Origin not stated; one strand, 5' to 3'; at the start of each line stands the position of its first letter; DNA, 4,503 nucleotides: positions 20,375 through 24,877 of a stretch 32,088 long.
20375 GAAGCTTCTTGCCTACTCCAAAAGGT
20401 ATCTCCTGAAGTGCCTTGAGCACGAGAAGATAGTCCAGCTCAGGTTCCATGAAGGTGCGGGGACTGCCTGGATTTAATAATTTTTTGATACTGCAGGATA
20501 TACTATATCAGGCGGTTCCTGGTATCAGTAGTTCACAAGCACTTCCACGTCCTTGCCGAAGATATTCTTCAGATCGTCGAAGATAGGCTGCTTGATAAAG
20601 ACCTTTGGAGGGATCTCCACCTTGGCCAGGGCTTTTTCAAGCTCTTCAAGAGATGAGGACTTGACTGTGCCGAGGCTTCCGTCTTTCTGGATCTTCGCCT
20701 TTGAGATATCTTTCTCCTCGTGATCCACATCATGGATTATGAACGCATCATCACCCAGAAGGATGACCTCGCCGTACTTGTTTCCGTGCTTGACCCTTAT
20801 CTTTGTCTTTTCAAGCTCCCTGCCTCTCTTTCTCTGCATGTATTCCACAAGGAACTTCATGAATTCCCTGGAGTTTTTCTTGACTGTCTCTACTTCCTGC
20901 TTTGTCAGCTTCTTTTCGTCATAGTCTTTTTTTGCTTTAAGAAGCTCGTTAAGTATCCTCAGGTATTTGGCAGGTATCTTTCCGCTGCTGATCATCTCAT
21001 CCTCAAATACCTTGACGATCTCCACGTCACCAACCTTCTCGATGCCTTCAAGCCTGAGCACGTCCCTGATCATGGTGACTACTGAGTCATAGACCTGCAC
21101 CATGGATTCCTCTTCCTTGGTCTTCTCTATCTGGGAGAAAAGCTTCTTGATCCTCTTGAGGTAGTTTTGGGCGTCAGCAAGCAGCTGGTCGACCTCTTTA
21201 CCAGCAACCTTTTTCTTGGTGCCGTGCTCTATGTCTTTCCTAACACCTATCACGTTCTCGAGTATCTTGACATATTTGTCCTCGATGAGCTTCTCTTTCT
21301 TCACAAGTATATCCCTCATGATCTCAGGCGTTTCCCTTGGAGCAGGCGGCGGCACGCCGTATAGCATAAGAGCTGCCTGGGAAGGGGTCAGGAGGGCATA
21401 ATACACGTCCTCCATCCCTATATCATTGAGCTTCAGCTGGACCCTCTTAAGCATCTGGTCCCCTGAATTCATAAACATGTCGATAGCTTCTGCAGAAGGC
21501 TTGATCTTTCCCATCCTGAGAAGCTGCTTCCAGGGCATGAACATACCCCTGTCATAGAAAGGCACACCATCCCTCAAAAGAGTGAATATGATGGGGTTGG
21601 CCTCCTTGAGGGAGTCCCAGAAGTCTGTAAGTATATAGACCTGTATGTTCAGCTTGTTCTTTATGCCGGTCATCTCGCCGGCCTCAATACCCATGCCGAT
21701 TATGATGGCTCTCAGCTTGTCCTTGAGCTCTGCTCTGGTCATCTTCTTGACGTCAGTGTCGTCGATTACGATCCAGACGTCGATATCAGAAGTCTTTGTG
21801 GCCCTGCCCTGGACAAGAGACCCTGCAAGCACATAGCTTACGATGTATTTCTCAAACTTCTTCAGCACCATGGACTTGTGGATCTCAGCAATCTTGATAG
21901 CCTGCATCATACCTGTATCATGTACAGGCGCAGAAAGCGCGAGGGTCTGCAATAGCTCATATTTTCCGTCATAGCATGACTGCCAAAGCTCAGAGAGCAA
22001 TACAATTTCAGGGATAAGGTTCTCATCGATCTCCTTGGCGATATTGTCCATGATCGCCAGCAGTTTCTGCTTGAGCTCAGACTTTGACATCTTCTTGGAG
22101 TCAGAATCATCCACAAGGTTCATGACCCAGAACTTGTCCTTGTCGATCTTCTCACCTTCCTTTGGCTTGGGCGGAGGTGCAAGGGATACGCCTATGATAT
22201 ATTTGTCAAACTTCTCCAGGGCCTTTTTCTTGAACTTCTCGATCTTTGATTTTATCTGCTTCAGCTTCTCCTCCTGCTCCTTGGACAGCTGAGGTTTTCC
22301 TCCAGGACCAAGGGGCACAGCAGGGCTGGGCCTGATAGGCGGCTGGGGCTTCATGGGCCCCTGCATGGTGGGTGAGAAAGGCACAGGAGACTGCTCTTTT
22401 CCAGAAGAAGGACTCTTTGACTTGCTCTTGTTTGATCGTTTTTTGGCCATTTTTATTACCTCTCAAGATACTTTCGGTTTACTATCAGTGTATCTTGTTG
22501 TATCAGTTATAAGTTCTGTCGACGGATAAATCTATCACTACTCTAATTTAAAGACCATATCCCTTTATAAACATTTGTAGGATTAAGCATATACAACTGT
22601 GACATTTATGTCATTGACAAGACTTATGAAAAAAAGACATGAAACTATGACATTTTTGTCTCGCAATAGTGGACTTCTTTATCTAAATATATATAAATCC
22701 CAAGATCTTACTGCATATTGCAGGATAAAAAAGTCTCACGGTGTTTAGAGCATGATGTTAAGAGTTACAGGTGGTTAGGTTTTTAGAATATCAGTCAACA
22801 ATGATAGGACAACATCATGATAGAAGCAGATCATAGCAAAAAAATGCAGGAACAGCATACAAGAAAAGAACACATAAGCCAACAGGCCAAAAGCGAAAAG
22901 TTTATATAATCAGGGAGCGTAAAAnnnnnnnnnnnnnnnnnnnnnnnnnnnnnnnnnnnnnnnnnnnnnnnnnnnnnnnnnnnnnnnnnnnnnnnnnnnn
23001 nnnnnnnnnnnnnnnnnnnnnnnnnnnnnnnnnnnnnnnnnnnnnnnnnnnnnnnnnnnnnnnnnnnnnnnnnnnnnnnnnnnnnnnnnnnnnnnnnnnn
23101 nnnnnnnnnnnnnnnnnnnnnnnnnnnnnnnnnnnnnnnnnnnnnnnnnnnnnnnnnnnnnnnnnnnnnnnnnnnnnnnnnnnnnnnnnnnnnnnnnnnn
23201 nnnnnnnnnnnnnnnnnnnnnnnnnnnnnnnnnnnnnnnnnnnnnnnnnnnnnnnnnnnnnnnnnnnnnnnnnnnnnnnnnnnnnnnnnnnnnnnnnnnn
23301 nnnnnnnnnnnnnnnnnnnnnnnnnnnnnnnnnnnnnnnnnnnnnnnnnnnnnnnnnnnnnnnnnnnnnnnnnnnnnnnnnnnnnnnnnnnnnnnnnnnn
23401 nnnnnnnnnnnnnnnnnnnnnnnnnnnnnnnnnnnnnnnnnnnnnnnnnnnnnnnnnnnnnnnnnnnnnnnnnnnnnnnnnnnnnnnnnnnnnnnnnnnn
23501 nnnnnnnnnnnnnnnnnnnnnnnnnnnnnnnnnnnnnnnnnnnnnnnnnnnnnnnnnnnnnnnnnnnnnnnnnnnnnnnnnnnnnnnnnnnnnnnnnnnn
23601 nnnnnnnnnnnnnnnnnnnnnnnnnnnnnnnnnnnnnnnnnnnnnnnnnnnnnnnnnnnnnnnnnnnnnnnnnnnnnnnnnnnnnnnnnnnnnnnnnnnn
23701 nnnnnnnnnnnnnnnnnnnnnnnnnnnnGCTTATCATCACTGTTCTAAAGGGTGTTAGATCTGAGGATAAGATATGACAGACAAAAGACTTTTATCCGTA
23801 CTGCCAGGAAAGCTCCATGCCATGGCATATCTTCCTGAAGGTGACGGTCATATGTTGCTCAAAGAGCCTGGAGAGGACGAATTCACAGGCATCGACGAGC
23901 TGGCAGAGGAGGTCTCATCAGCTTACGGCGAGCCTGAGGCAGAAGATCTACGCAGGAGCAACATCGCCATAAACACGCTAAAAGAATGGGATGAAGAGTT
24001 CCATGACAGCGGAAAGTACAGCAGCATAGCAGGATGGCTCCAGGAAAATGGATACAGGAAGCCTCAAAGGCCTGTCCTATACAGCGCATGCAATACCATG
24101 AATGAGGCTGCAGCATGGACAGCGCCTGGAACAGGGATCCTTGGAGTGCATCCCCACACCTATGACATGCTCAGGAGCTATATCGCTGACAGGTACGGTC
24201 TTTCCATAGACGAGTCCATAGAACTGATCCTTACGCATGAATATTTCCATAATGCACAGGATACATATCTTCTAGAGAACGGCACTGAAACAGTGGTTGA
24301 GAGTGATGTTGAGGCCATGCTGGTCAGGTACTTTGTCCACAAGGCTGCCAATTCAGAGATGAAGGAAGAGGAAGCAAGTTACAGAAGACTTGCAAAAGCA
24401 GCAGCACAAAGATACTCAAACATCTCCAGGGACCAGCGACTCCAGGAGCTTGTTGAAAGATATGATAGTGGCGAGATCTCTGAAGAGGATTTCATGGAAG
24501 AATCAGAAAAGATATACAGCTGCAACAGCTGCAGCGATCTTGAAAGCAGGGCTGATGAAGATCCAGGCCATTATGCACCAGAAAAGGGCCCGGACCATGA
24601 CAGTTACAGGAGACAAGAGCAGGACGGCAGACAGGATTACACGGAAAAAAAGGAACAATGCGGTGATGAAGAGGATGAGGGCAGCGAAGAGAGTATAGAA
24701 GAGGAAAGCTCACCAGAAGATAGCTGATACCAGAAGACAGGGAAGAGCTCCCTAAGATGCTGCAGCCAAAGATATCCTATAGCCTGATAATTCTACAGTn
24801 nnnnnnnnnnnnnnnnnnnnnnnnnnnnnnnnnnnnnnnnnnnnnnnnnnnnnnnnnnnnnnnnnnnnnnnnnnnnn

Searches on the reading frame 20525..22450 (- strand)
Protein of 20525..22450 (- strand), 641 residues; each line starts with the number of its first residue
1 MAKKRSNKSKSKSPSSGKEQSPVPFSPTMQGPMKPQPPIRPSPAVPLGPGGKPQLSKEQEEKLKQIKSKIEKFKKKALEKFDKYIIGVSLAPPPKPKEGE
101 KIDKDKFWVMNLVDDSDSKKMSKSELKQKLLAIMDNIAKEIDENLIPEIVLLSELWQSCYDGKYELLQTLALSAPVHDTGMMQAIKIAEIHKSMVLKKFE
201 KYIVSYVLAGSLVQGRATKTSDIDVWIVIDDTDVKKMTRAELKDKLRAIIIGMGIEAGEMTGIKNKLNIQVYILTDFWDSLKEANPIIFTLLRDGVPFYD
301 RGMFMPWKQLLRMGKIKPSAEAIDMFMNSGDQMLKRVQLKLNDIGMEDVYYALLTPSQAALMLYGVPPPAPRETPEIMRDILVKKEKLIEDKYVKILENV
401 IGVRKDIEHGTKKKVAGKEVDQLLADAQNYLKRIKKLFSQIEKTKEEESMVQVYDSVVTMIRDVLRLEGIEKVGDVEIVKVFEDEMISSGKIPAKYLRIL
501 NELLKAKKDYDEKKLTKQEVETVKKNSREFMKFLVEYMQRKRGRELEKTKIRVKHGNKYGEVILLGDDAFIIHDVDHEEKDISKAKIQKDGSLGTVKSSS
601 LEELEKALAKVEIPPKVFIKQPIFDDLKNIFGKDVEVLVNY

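Call 13: search_protein_families(library=pfam, proteins=[window:20525-22450:-])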
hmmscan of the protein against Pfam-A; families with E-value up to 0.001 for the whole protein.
window:20525-22450:- (641 aa): 2 families
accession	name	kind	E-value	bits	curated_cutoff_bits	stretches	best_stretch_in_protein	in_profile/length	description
PF18765.7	Polbeta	-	2.1e-05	25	26.9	1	200-249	8-58/93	Polymerase beta, Nucleotidyltransferase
PF01909.29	NTP_transf_2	-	2.6e-05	25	21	1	197-244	9-59/93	Nucleotidyltransferase domain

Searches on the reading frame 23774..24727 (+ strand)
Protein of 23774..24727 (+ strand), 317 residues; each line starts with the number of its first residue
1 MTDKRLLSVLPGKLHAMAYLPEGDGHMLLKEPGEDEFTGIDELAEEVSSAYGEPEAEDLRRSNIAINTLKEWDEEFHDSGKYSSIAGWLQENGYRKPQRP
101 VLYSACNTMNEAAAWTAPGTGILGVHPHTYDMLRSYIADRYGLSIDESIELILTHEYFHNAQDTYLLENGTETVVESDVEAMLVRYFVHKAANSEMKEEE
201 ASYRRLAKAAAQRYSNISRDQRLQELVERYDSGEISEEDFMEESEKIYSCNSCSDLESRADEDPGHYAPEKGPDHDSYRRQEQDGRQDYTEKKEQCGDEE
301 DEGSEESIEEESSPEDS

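Call 13: search_protein_families(library=pfam, proteins=[window:23774-24727:+])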
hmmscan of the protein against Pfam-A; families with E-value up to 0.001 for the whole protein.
window:23774-24727:+ (317 aa): 1 family
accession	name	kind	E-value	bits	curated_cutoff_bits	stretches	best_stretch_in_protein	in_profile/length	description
PF09851.14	SHOCT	-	0.00015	21.8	27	1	222-240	2-20/28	Short C-terminal domain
